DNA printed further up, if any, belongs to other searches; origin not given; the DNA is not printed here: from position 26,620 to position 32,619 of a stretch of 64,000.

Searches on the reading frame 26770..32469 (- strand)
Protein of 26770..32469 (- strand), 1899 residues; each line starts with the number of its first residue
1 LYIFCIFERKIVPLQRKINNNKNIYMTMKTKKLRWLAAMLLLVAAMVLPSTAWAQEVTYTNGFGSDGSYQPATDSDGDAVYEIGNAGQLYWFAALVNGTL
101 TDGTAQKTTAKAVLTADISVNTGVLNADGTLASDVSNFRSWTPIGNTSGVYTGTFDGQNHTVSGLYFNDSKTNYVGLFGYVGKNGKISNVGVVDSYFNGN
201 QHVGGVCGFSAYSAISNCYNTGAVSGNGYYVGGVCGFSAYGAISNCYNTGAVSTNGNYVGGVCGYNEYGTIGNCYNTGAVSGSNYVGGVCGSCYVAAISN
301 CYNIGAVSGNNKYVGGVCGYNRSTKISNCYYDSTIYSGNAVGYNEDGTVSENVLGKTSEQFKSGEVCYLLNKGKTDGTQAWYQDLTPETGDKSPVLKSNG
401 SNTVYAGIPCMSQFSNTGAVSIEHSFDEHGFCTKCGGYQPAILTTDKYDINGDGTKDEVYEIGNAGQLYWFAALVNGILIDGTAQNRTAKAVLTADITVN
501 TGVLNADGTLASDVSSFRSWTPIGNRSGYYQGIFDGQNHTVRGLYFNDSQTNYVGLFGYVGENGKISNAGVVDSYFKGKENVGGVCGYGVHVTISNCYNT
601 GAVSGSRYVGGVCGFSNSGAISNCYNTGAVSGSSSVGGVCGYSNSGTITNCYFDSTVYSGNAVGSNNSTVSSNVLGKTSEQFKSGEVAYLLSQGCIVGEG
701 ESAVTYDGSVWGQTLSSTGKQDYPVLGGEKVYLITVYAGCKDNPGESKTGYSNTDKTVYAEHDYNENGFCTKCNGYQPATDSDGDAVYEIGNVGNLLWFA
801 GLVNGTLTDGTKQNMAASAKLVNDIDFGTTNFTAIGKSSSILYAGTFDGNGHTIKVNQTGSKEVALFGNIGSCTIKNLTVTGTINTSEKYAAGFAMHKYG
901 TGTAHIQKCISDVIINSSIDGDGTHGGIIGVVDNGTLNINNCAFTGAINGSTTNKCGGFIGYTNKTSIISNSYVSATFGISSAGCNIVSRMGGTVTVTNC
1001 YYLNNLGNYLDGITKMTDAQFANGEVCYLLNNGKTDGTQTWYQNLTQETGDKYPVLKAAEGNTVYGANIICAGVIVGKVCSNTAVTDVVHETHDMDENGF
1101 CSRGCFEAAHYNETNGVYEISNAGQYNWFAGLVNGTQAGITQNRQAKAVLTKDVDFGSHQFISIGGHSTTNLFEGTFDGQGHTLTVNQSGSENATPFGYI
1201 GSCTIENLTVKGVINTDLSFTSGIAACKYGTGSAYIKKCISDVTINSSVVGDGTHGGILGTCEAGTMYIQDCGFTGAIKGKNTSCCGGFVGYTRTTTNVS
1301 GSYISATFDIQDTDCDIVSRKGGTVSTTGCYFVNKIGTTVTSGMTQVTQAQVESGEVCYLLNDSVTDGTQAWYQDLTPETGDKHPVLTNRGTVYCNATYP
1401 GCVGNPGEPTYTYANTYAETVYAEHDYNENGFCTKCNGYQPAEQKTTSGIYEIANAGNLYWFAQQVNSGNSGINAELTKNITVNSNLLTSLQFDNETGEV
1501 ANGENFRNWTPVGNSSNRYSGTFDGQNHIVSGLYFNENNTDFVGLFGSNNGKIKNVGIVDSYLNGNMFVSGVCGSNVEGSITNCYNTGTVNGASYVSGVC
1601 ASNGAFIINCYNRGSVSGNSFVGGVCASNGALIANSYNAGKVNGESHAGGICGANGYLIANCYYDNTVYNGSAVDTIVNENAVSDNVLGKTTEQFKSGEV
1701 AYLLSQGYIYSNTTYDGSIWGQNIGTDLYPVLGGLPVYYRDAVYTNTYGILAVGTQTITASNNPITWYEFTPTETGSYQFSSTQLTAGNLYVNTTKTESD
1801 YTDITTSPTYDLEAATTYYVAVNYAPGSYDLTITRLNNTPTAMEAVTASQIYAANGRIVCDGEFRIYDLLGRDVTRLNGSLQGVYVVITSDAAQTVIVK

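Call 12: search_protein_families(library=pfam, proteins=[window:26770-32469:-], max_evalue=0.0001)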
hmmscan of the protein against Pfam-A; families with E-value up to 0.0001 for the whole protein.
window:26770-32469:- (1899 aa): 1 family
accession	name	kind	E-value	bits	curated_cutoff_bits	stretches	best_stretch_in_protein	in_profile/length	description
PF07581.17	Glug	-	2.5e-19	68.7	20.5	0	255-281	1-28/28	The GLUG motif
